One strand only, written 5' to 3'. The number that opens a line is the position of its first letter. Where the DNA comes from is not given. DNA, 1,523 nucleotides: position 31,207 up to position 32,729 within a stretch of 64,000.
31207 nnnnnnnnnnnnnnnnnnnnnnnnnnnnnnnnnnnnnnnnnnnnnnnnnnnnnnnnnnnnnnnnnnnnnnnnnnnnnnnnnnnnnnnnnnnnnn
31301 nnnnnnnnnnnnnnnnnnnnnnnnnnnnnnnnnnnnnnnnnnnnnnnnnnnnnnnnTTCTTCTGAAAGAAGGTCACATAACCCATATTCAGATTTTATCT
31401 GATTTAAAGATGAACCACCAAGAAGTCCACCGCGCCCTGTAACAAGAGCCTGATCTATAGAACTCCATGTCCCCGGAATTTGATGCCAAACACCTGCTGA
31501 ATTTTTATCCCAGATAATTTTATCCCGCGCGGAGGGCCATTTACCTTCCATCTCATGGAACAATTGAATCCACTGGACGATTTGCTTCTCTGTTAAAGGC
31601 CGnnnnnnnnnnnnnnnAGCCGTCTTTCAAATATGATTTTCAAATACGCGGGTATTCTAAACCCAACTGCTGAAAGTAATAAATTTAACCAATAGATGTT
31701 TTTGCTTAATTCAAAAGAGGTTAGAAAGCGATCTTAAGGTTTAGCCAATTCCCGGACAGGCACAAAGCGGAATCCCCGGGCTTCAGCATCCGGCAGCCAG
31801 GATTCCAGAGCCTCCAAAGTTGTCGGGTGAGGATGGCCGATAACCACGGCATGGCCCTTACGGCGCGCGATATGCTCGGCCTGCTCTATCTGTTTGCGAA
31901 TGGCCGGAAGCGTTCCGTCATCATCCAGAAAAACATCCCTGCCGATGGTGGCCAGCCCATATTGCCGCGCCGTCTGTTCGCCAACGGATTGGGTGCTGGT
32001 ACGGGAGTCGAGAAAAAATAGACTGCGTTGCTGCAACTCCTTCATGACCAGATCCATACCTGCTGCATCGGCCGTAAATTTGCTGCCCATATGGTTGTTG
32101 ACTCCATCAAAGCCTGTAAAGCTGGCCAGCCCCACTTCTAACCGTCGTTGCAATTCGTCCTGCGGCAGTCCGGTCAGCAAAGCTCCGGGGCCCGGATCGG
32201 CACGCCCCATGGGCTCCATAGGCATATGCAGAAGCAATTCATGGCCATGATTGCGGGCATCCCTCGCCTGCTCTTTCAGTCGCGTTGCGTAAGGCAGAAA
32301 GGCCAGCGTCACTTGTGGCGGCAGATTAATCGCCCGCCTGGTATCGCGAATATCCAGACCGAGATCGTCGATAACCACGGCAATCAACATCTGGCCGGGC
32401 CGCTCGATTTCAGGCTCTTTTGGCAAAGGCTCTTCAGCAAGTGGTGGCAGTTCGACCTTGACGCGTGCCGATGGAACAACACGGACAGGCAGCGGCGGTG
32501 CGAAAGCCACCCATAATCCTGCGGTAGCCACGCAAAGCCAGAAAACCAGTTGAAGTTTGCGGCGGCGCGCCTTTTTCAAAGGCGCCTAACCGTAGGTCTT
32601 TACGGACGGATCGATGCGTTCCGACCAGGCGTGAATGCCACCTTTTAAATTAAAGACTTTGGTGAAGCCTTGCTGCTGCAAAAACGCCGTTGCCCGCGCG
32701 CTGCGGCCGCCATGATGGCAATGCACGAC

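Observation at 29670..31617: Small islet with XRE regulator, two unannotatable ORFs and a convergent three-fold 85-aa repeat protein of low GC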

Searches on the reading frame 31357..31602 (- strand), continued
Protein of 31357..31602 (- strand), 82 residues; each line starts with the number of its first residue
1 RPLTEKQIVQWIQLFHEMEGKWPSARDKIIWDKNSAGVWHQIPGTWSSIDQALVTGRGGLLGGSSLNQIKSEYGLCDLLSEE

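Call 96: find_encoding_contigs(protein=P0328, flank=6000, max_places=2)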
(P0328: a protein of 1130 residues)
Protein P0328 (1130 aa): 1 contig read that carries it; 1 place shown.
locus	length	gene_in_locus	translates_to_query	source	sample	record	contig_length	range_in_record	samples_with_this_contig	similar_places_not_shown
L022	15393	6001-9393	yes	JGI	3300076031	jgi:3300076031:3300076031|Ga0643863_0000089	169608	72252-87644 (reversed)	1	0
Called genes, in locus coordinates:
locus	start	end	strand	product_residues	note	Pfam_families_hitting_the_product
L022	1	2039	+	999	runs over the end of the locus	PF07660:STN (faint), PF07715:Plug, PF00593:TonB_dep_Rec_b-barrel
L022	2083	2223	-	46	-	-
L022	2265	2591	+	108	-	-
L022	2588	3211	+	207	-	PF04542:Sigma70_r2, PF08281:Sigma70_r4_2, PF04545:Sigma70_r4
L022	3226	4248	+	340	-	PF04773:FecR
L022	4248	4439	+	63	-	-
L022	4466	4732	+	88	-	PF02599:CsrA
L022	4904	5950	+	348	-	PF00990:GGDEF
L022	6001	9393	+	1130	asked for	PF18780:HNH_repeat (faint)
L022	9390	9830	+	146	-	-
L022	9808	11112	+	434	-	-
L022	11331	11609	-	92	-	-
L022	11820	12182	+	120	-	-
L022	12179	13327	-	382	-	PF04773:FecR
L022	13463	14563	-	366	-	PF16220:DUF4880 (weak), PF04773:FecR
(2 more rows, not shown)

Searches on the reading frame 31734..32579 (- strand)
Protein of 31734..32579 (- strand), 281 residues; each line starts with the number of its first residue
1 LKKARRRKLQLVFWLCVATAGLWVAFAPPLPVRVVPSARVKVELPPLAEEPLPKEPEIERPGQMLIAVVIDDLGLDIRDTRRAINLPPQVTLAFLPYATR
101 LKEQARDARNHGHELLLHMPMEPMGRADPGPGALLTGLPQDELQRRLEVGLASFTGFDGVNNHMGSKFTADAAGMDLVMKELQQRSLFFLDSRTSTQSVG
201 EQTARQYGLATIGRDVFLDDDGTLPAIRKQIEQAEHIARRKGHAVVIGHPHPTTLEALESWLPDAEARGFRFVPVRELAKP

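Call 3: search_protein_families(library=pfam, proteins=[window:31734-32579:-], max_evalue=0.1)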
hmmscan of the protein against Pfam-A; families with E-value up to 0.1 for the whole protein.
window:31734-32579:- (281 aa): 1 family
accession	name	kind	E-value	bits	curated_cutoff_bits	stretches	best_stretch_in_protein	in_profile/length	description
PF04748.18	Polysacc_deac_2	-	1.1e-80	270.2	27.5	1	68-278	1-211/212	Divergent polysaccharide deacetylase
